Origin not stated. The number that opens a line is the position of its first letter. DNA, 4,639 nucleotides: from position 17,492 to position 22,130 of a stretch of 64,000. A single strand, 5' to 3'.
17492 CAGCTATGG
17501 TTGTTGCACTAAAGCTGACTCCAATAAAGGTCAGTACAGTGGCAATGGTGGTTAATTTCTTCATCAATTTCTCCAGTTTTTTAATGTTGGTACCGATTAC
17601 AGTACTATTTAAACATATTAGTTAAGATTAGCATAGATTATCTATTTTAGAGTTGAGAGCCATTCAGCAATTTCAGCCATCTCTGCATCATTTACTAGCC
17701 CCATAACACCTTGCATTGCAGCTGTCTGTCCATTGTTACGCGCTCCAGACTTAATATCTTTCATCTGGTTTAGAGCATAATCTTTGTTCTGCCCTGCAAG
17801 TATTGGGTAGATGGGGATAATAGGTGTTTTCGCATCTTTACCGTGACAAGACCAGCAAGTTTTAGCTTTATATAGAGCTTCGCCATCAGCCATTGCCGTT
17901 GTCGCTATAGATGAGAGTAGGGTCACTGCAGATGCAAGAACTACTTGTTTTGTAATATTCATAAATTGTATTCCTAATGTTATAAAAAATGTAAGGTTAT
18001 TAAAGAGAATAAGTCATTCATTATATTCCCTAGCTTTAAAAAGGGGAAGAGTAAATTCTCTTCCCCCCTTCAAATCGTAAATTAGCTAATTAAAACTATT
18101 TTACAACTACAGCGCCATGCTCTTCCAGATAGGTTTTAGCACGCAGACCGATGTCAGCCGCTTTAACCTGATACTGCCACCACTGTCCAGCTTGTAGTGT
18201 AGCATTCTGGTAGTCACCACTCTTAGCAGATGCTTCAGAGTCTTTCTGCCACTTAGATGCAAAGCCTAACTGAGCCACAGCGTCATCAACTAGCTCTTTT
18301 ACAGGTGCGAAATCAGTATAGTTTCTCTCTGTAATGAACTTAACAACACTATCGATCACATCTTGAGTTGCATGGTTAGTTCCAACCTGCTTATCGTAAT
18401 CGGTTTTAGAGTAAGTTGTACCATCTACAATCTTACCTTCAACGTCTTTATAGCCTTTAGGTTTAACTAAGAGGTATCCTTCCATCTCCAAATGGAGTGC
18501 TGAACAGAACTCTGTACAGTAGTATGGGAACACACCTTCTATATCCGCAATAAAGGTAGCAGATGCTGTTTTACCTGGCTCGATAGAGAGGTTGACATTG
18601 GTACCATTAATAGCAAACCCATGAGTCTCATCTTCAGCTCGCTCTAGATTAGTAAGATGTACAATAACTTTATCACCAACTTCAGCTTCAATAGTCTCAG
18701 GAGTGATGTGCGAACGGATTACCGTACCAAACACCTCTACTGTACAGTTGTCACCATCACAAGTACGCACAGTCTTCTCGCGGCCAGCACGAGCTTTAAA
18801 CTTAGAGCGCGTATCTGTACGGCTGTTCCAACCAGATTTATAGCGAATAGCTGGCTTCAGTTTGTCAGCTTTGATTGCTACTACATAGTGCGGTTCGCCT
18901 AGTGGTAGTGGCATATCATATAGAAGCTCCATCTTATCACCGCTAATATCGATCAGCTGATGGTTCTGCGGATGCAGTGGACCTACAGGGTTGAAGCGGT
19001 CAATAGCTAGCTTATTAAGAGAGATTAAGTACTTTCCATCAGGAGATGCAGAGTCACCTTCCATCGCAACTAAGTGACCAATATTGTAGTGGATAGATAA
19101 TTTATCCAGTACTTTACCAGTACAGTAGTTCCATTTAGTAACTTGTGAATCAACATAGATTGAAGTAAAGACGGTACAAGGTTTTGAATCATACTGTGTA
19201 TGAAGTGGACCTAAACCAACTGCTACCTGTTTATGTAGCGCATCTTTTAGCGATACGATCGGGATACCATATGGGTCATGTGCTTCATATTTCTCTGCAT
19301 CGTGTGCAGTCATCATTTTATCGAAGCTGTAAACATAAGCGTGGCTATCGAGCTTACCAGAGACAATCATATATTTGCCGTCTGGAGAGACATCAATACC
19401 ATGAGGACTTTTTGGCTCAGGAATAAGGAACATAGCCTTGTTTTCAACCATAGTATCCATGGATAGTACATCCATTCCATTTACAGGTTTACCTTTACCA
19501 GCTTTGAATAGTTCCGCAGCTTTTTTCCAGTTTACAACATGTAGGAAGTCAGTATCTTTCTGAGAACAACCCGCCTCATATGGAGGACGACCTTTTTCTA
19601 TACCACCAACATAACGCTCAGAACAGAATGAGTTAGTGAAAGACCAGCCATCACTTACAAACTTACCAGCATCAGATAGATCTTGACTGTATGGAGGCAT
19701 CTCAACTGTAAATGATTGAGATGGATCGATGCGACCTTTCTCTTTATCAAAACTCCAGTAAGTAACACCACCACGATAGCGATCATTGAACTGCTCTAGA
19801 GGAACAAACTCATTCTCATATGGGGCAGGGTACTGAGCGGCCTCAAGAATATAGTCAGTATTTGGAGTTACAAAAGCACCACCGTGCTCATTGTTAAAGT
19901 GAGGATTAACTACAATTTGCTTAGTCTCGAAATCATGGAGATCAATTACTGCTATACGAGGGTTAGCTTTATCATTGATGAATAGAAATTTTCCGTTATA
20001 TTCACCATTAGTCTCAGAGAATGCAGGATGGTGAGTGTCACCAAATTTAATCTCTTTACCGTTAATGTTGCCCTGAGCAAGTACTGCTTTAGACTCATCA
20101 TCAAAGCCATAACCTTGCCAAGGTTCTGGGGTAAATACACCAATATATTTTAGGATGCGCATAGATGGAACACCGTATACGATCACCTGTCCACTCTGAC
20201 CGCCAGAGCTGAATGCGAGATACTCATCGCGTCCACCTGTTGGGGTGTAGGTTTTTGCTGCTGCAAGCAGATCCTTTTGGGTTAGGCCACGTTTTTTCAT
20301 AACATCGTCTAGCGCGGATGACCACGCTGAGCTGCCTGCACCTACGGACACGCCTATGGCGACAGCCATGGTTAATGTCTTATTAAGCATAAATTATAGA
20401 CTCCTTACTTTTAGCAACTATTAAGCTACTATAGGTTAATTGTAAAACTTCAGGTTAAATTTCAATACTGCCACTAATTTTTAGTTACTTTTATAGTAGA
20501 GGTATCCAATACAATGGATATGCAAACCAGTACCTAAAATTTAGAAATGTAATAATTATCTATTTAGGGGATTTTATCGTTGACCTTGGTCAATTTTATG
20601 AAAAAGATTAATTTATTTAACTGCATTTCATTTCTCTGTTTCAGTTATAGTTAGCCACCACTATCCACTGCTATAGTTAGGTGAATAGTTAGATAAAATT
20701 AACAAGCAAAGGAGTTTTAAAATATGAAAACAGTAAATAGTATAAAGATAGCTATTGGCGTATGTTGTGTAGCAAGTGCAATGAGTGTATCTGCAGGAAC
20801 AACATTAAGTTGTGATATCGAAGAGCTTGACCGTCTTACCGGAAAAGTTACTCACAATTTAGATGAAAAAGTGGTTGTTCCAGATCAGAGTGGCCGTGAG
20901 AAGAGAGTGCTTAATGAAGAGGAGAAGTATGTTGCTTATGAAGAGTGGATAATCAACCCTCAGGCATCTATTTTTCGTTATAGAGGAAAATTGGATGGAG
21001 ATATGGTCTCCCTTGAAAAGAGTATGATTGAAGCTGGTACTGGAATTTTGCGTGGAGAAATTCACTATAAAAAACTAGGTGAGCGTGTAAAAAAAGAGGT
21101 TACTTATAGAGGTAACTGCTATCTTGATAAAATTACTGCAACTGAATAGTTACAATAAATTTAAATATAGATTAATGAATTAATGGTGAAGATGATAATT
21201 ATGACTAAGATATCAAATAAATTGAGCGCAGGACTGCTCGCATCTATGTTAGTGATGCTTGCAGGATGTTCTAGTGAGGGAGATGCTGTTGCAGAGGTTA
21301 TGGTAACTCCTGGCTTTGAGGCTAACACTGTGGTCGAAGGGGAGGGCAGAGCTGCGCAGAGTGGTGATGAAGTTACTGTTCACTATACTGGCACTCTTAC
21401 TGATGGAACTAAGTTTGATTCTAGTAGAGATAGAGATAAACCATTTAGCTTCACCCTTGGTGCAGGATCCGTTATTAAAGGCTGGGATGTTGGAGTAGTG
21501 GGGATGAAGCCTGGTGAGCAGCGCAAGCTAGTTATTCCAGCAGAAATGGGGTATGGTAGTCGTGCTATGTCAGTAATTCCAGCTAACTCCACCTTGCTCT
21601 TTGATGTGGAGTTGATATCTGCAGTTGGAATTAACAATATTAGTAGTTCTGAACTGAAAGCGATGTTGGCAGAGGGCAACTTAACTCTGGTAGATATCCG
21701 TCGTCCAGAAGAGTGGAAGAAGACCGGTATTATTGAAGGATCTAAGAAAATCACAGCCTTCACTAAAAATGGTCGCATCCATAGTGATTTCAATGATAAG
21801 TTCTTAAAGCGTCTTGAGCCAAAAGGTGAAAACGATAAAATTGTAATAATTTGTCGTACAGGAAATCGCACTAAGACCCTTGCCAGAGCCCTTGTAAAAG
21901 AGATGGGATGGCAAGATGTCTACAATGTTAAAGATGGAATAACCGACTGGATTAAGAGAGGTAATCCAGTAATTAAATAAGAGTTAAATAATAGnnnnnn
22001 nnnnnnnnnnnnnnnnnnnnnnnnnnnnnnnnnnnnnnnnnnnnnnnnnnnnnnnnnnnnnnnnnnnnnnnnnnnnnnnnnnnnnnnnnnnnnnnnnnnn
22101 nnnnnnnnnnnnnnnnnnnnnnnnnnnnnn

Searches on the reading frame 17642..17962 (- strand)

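Call 85: search_protein_families(library=pfam, proteins=[window:17642-17962:-], max_evalue=0.00001)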
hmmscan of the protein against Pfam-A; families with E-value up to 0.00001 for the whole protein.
window:17642-17962:- (106 aa): 2 families
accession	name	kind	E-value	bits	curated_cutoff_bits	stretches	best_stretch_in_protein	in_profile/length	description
PF00034.26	Cytochrom_C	-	1.6e-10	42.6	21.3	1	25-106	2-90/90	Cytochrome c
PF13442.11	Cytochrome_CBB3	-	9.4e-08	32.7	27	1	23-102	2-68/68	Cytochrome C oxidase, cbb3-type, subunit III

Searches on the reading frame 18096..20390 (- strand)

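Call 85: search_protein_families(library=pfam, proteins=[window:18096-20390:-], max_evalue=0.00001)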
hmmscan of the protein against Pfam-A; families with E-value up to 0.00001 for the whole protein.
window:18096-20390:- (764 aa): 1 family
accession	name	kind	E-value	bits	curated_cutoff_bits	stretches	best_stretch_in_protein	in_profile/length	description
PF18764.7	nos_propeller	-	1e-34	118.7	30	1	430-501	1-71/71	Nitrous oxide reductase propeller repeat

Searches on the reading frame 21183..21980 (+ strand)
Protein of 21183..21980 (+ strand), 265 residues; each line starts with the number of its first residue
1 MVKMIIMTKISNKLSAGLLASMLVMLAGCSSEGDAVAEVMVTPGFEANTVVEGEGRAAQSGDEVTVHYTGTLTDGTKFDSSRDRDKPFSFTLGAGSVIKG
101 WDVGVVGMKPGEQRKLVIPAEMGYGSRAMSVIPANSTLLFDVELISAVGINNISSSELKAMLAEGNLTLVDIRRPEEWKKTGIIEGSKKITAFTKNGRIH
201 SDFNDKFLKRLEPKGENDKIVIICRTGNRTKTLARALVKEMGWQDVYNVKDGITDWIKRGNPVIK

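Call 85: search_protein_families(library=pfam, proteins=[window:21183-21980:+], max_evalue=0.00001)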
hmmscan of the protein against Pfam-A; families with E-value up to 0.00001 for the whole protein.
window:21183-21980:+ (265 aa): 2 families
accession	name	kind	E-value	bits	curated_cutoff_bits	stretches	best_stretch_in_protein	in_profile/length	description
PF00254.34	FKBP_C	-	1.3e-36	125.2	21.1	1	56-145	3-94/94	FKBP-type peptidyl-prolyl cis-trans isomerase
PF00581.25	Rhodanese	-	6.7e-20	71.9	22.2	1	156-258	3-101/102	Rhodanese-like domain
